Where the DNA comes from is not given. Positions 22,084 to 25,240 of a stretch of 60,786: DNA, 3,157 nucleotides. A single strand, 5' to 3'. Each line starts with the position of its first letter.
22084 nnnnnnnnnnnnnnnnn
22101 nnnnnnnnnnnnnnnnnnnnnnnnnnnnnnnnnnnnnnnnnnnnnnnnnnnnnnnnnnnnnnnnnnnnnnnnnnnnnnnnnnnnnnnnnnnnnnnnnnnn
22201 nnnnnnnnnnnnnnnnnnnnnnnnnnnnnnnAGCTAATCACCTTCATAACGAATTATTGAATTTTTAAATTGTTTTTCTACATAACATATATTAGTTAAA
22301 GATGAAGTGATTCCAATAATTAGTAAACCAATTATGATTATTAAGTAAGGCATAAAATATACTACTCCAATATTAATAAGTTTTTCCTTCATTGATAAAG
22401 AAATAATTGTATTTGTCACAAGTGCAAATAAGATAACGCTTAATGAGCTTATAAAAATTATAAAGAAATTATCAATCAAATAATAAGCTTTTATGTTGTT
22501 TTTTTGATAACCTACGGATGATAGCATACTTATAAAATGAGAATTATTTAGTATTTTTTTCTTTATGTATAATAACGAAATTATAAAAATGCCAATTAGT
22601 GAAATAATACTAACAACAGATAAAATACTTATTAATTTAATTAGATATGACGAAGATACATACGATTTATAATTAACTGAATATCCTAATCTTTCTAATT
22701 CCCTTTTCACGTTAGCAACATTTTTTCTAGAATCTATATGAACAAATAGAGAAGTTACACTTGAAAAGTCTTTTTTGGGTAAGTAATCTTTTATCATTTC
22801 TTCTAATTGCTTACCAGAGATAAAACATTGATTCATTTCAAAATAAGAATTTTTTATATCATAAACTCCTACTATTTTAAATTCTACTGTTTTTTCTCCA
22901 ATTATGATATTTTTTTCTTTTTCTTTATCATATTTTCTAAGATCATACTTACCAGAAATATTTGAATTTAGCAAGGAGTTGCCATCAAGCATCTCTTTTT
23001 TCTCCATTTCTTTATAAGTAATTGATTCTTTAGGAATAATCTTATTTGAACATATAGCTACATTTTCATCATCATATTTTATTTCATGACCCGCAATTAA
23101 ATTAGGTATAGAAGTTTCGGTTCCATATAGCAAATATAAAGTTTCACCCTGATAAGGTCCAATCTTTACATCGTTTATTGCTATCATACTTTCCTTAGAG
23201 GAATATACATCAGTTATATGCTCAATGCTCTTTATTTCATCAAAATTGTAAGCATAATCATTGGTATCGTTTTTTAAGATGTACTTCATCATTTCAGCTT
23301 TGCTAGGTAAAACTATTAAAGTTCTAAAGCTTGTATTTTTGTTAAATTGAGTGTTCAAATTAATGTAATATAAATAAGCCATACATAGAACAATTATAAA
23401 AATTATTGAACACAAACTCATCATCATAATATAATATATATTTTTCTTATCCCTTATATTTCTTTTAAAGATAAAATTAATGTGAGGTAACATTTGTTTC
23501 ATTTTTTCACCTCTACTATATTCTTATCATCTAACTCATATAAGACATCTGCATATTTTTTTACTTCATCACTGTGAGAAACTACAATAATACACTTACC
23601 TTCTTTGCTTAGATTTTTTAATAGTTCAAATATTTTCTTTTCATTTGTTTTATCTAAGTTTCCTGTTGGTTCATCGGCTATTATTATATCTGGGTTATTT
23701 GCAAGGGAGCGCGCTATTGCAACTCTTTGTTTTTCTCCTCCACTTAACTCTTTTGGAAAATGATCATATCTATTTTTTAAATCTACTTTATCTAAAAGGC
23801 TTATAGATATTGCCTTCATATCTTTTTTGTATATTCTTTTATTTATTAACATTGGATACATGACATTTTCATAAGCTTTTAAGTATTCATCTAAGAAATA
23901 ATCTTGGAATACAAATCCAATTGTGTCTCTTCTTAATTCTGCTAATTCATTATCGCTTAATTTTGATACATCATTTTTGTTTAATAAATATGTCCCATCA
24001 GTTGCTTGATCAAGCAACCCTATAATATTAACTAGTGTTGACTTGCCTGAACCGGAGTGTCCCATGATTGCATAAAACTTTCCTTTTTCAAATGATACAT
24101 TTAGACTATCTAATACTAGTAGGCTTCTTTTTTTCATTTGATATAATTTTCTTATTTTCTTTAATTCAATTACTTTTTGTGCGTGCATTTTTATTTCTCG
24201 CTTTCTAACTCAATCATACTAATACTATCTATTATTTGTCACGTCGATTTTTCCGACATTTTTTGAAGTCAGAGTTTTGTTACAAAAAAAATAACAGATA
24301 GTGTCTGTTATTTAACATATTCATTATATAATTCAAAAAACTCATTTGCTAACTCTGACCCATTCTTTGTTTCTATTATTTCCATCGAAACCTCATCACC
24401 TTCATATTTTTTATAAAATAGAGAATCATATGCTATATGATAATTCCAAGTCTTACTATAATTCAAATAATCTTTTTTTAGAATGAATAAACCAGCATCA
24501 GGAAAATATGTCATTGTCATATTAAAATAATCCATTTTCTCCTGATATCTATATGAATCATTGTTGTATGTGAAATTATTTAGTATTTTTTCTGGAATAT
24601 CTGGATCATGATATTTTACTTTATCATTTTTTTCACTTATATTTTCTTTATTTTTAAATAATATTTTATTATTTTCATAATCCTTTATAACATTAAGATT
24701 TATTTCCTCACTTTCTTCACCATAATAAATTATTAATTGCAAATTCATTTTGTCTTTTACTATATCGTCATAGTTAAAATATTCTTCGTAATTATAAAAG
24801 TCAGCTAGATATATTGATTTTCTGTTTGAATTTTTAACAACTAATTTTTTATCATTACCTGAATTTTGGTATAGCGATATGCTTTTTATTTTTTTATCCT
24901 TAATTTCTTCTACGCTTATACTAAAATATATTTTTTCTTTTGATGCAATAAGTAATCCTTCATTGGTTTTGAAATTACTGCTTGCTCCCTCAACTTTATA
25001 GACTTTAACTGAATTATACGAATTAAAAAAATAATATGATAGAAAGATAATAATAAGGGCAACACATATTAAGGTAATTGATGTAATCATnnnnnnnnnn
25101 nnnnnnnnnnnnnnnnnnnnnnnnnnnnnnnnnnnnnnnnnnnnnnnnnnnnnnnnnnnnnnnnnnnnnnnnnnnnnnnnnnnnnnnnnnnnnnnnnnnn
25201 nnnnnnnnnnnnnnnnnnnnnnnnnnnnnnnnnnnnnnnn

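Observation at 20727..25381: Cassette A: membrane-tethered XRE sensor, one ABC ATPase, two different FtsX-type permeases and a small secreted protein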

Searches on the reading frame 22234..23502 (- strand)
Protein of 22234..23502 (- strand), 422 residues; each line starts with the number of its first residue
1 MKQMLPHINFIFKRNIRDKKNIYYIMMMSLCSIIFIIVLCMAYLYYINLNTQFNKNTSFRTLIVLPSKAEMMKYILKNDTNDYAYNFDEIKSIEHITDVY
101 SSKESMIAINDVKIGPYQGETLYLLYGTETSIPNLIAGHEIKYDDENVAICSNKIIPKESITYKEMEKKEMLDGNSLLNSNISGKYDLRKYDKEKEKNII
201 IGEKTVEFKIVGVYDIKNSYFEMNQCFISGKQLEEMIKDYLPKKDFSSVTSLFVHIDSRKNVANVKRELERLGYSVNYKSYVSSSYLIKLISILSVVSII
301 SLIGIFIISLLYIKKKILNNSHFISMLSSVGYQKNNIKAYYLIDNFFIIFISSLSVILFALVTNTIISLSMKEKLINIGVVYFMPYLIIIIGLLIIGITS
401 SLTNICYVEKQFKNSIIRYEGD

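Call 3: search_protein_families(library=pfam, proteins=[window:22234-23502:-], max_evalue=1)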
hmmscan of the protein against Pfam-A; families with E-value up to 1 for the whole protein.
window:22234-23502:- (422 aa): 4 families
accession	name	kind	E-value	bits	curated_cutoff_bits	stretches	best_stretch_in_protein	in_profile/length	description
PF02687.27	FtsX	-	1.1e-06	29.1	25.5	1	296-401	2-108/120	FtsX-like permease C-terminal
PF18949.5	DUF5693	-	0.015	14.3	29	1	261-397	286-424/609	Family of unknown function (DUF5693)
PF12704.14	MacB_PCD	-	0.022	15.5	27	1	197-271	139-206/207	MacB-like periplasmic core domain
PF15616.11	TerY_C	-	0.11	13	28.4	1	188-227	19-60/129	TerY-C metal binding domain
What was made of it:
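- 22234..23502 (-): Permease 1: a 422-aa FtsX-type 4-TM protein with an extracytoplasmic domain of about 245 aa between TM1 and TM2. Pfam FtsX 29.1 bits, above the 25.5 cut-off (call 3).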

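Call 4: search_protein_families(library=ncbifam, proteins=[window:22234-23502:-], max_evalue=1)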
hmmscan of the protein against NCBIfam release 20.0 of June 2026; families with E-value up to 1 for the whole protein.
window:22234-23502:- (422 aa): 1 family
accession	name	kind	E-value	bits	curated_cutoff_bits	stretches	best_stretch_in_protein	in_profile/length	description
TIGR03211.1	catechol_2_3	equivalog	0.14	11.4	320.2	1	80-150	208-277/303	catechol 2,3-dioxygenase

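Call 28: search_solved_structures(query=A2, max_evalue=1)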
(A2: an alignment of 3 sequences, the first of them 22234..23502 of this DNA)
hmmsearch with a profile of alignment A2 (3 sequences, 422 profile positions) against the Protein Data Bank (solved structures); distinct sequences matched with E-value up to 1: 2.
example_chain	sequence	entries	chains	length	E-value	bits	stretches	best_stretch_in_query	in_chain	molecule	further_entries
9o9x_C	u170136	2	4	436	3.1e-13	52.7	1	32-403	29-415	ABC transporter permease YtrF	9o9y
8hju_Y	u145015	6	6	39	0.93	11.6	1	23-52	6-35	SUBUNIT Y | reaction center small polypeptide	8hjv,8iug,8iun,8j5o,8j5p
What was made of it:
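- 22234..23502 (-): The family profile matches PDB 9o9x_C (YtrF) at E=3e-13 over nearly the full length (call 28).
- On Type VII (MacB/FtsX) ABC transporter superfamily: YtrF (9o9x_C) matches at E=3e-13 (call 28).
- Closest known: Homodimeric MacB-type ABCs of Firmicutes. Same: perm1 aligns over its full length to YtrF (PDB 9o9x_C, E=3e-13, call 28).
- perm1 is YtrF-like (call 28).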

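Call 80: find_related_loci(query=A9, collection=metagenome_contigs, flank=8000)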
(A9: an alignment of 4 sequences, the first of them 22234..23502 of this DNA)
Query A9 (422 aa) in metagenome_contigs; peptide patterns used: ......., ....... (x = any residue, [..] = any of these).
600 stretches matched a pattern (row limit reached: there are more); 1 encode a relative of the query (tblastn E <= 1e-3); 1 distinct loci.
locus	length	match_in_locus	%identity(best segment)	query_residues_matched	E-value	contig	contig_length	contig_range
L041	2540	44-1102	59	1-353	1e-146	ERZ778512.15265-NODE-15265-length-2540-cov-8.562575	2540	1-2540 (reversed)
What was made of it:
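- Tried and rejected: A narrower perm1 alignment found one 2.5-kb contig (call 80).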

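Call 86: search_protein_families(library=padloc, proteins=[window:22234-23502:-], max_evalue=0.01)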
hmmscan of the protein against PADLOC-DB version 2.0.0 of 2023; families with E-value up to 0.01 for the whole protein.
window:22234-23502:- (422 aa): 0 families

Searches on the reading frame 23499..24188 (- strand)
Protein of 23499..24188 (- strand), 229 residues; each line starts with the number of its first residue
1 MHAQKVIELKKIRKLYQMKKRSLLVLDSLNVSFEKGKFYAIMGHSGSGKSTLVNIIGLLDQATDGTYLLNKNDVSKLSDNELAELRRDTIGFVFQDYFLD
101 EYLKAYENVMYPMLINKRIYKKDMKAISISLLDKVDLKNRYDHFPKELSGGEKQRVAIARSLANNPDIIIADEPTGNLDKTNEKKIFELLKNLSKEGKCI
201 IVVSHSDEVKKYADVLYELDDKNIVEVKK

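Call 3: search_protein_families(library=pfam, proteins=[window:23499-24188:-], max_evalue=1)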
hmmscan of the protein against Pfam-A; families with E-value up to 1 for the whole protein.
window:23499-24188:- (229 aa): 22 families
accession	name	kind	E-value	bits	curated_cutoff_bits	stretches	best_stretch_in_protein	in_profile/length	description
PF00005.33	ABC_tran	-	9.6e-32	110.9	25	1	26-175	1-136/137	ABC transporter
PF02463.25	SMC_N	-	1.4e-09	38.2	40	1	36-220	24-212/220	RecF/RecN/SMC N terminal domain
PF13304.12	AAA_21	-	5.4e-06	27.1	27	2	157-208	247-301/304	AAA domain, putative AbiEii toxin, Type IV TA system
PF03193.22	RsgA_GTPase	-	0.00013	22.3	30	1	22-56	93-126/174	RsgA GTPase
PF03266.21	NTPase_1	-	0.00038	20.8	23.9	1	158-228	89-156/168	NTPase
PF13555.12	AAA_29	-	0.00058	20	27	1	32-53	18-39/61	P-loop containing region of AAA domain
PF25199.1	nSTAND_NTPase5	-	0.0029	17.9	34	1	32-92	37-99/145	Novel STAND NTPase 5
PF20703.3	nSTAND1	-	0.0038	17.3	27.1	1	31-63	28-59/379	Novel STAND NTPase 1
PF13401.12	AAA_22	-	0.0056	17.4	27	1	36-67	5-37/130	AAA domain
PF20720.3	nSTAND3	-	0.0073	16.5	27.2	1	34-77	15-57/155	Novel STAND NTPase 3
PF13476.12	AAA_23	-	0.0098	17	27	1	27-192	11-162/201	AAA domain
PF13479.12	AAA_24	-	0.012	15.9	27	0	39-54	5-20/195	AAA domain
PF13238.12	AAA_18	-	0.019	15.8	29.4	0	41-56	3-18/128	AAA domain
PF05729.18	NACHT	-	0.026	14.8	26.7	0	40-56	4-20/167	NACHT domain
PF19263.5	DUF5906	-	0.038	15.1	27.6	1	42-73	2-34/114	Family of unknown function (DUF5906)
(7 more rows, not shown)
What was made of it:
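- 23499..24188 (-): ABC ATPase of the MacB/LolD/FtsE type, 229 aa. ABC_tran E=1e-31 (call 3).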

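Call 4: search_protein_families(library=ncbifam, proteins=[window:23499-24188:-], max_evalue=1)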
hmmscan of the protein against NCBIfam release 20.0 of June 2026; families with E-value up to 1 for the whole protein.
window:23499-24188:- (229 aa): 212 families (the best 25 are shown)
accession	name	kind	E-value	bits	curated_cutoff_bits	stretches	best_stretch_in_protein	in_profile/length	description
TIGR02211.1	LolD_lipo_ex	equivalog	8.2e-66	221.7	307.75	1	7-225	2-220/221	lipoprotein-releasing ABC transporter ATP-binding protein LolD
TIGR03608.1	L_ocin_972_ABC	subfamily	3e-60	203.2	254.85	1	11-216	3-203/206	putative bacteriocin export ABC transporter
NF038007.1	ABC_ATP_DarD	equivalog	1.9e-59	200.8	375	1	7-222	2-216/218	darobactin export ABC transporter ATP-binding protein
NF007826.0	PRK10535.1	equivalog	3.1e-57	194.3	966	1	6-226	4-223/648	macrolide ABC transporter ATP-binding protein/permease MacB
TIGR02673.1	FtsE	equivalog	2.7e-56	190.6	264.85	1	6-210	1-200/214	cell division ATP-binding protein FtsE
NF008639.0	PRK11629.1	equivalog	5.7e-52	176.4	360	1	4-221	4-221/234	lipoprotein-releasing ABC transporter ATP-binding protein LolD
TIGR02982.1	heterocyst_DevA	subfamily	4.8e-49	166.9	295.8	1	6-224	1-219/220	ABC exporter ATP-binding subunit, DevA family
NF007879.0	PRK10584.1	equivalog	3.5e-48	164.3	336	1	1-222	1-222/228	putative ABC transporter ATP-binding protein YbbA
TIGR02315.1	ABC_phnC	equivalog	5.5e-46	157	266.1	1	6-225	1-225/243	phosphonate ABC transporter ATP-binding protein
NF040933.2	ABC_arch_GlcV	equivalog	1.2e-43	149.4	450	1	7-207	3-202/357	glucose ABC transporter ATP-binding protein GlcV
NF007027.0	PRK09493.1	equivalog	2.1e-43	148.4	379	1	7-214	2-204/240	glutamine ABC transporter ATP-binding protein GlnQ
TIGR02314.1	ABC_MetN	equivalog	6.7e-43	147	499.7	1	6-226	1-221/343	methionine ABC transporter ATP-binding protein MetN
TIGR04521.1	ECF_ATPase_2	equivalog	4.2e-42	144.1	330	1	7-225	1-224/279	energy-coupling factor transporter ATPase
TIGR01186.1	proV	subfamily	1.6e-40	139.3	326.6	1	26-227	9-211/363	betaine/proline/choline family ABC transporter ATP-binding protein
TIGR04520.1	ECF_ATPase_1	equivalog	4.1e-38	131.4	315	1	7-226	1-216/269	energy-coupling factor transporter ATPase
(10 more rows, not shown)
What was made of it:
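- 23499..24188 (-): All are below their cut-offs (call 4).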

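Call 86: search_protein_families(library=padloc, proteins=[window:23499-24188:-], max_evalue=0.01)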
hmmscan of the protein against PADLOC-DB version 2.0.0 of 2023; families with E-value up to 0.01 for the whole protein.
window:23499-24188:- (229 aa): 21 families
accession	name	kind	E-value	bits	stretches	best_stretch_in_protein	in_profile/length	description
PDLC04135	mad3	-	2.1e-37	127.5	2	143-221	259-339/374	mads_3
PDLC04140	mad8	-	4.3e-13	47.5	1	24-208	15-235/314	mads_8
PDLC03878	NsnB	-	9.5e-09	33.5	1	157-209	228-280/345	-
PDLC03859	LmuB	-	3.1e-08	31.3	2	164-213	535-592/611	-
PDLC02914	ATPase-Toprim_I-B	-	9.8e-08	29.6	1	146-207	183-245/443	-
PDLC02980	AriA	-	2.7e-07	28.9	1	148-208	238-301/304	-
PDLC04164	AriA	-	3.6e-07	28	1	120-207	142-233/253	-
PDLC04213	HEC-02A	-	6.7e-07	27.2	1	161-220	228-286/337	-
PDLC04032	PD-T4-4_A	-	5.9e-06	23.5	1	160-209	341-390/474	-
PDLC02335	AbiLi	-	2.6e-05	21.4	1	37-208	77-239/326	AbiLi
PDLC04664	PDC-M47A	-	6.1e-05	20.1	1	160-220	316-376/461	-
PDLC04175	HEC-01A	-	7.3e-05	20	0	32-65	21-54/363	-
PDLC04893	PDC-S06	-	0.00011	18.8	0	136-205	608-683/862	-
PDLC04177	HEC-01A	-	0.00017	18.8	1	17-63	7-53/393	-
PDLC04033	PD-T4-4_A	-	0.00031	18.1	1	160-208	320-368/460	-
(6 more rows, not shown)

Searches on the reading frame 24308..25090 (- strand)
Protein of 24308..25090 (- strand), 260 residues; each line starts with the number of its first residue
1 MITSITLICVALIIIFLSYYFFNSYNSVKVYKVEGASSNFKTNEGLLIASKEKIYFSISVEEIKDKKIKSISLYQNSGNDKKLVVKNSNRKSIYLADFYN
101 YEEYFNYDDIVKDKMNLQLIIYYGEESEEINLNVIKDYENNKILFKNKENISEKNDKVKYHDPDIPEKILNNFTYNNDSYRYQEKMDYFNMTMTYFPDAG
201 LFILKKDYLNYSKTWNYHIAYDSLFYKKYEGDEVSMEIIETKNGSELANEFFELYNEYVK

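Call 105: search_dna_similar(query=window:24308-25090:-, collection=plasmids, mode=protein, max_evalue=0.001, max_rows=10)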
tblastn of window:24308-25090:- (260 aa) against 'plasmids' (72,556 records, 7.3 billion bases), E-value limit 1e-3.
No match.
